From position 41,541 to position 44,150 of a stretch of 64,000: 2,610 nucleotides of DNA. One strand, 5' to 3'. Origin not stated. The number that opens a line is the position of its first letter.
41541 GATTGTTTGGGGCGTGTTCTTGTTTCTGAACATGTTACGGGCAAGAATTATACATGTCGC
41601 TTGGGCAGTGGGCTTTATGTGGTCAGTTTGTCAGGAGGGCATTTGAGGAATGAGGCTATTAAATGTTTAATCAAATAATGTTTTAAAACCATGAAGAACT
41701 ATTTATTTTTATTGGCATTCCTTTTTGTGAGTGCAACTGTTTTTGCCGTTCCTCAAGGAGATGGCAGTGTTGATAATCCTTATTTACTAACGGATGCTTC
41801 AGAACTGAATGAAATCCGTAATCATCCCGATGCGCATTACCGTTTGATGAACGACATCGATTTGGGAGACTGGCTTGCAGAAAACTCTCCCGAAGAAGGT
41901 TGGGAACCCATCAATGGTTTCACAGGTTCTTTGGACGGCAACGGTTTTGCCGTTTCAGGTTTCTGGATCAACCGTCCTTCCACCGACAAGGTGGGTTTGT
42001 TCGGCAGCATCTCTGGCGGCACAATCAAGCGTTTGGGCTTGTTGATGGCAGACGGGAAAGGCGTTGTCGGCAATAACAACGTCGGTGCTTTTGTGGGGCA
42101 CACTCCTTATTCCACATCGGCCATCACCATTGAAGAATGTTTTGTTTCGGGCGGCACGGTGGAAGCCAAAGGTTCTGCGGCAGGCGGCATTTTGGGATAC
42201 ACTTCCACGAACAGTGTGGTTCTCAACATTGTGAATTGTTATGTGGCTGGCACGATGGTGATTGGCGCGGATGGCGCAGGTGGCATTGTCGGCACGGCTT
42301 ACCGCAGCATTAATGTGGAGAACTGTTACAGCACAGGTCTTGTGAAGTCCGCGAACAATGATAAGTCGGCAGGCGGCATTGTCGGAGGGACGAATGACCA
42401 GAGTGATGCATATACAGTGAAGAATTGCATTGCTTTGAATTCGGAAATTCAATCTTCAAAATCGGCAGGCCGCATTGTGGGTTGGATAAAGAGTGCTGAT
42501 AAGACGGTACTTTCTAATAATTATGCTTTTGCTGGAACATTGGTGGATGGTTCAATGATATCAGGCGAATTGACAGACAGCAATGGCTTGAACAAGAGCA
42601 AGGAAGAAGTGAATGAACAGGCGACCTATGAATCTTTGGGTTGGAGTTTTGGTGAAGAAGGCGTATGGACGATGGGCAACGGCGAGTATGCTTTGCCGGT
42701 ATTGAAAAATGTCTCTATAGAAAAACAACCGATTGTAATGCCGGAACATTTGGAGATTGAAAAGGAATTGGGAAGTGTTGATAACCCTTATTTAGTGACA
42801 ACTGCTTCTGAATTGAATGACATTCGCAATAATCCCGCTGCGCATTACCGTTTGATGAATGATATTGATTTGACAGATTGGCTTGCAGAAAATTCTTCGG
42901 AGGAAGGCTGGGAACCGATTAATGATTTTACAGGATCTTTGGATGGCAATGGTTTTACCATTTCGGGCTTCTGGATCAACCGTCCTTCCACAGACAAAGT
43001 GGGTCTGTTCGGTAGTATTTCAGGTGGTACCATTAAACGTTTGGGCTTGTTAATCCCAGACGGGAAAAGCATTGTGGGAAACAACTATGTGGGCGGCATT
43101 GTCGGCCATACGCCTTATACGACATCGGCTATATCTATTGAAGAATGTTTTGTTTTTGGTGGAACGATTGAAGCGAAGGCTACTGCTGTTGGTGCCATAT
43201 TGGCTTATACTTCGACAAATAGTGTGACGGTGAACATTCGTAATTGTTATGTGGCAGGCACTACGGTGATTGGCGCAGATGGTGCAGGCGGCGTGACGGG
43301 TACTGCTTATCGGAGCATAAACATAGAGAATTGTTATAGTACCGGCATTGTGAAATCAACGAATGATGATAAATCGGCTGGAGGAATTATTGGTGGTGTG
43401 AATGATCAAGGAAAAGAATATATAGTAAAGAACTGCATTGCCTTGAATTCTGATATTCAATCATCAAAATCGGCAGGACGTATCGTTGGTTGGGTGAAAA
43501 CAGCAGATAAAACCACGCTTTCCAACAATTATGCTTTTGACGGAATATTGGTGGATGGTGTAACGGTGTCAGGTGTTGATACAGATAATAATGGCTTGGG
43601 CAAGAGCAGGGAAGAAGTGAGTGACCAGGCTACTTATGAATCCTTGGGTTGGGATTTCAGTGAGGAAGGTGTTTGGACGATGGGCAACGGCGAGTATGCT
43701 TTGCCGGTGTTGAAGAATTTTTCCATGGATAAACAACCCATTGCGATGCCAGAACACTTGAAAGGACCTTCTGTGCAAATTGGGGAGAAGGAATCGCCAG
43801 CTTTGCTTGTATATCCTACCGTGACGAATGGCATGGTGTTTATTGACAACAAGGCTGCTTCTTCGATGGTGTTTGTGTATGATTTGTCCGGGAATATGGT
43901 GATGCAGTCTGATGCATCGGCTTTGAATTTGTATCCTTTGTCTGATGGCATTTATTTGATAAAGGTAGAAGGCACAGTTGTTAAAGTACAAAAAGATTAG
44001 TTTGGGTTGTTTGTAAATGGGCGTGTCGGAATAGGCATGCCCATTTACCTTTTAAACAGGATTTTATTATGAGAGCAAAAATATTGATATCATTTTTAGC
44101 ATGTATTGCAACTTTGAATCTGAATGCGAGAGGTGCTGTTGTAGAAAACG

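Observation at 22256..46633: A ~330-aa GLUG-like beta-solenoid module occurs five times in one PUL, alone and fused to GH28 and GH105 catalytic domains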

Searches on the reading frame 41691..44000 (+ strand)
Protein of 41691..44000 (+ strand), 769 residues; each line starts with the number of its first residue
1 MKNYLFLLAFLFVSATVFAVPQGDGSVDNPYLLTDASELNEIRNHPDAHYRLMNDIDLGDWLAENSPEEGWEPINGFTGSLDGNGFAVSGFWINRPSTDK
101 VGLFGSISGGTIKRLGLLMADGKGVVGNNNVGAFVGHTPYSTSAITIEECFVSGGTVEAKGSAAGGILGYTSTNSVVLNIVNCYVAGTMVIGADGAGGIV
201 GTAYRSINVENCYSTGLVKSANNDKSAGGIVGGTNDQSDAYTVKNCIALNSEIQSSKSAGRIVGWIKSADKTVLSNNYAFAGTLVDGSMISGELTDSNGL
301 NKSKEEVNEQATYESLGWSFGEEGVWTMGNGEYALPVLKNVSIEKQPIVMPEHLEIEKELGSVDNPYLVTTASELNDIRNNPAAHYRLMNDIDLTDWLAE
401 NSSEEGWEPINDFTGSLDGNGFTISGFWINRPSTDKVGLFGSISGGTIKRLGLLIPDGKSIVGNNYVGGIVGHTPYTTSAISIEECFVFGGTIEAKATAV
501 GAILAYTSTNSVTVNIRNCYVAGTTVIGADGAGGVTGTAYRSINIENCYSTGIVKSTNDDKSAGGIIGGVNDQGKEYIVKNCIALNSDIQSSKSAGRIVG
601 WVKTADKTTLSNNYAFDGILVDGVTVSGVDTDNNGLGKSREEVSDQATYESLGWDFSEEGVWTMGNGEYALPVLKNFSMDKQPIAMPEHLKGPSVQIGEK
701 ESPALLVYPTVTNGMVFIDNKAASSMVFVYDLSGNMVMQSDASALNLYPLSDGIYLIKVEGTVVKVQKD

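Call 7: search_protein_families(library=pfam, proteins=[window:41691-44000:+], max_evalue=0.1)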
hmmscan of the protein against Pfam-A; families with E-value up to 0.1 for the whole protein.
window:41691-44000:+ (769 aa): 2 families
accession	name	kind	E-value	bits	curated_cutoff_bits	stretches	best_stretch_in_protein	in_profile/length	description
PF07581.17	Glug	-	3e-06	27.7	20.5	1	195-216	4-25/28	The GLUG motif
PF18962.6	Por_Secre_tail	-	5.2e-05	23.9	27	1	707-763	1-66/75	Secretion system C-terminal sorting domain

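Call 8: search_protein_families(library=ncbifam, proteins=[window:41691-44000:+], max_evalue=0.1)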
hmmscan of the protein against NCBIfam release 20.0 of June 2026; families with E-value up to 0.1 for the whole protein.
window:41691-44000:+ (769 aa): 2 families
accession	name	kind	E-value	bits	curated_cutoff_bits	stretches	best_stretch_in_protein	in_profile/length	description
TIGR04183.1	Por_Secre_tail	domain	1.2e-05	25.2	23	1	707-761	1-60/72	T9SS type A sorting domain-containing protein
NF033708.1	T9SS_Cterm_ChiA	domain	0.034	14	40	1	727-761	4-43/55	T9SS sorting signal type C domain-containing protein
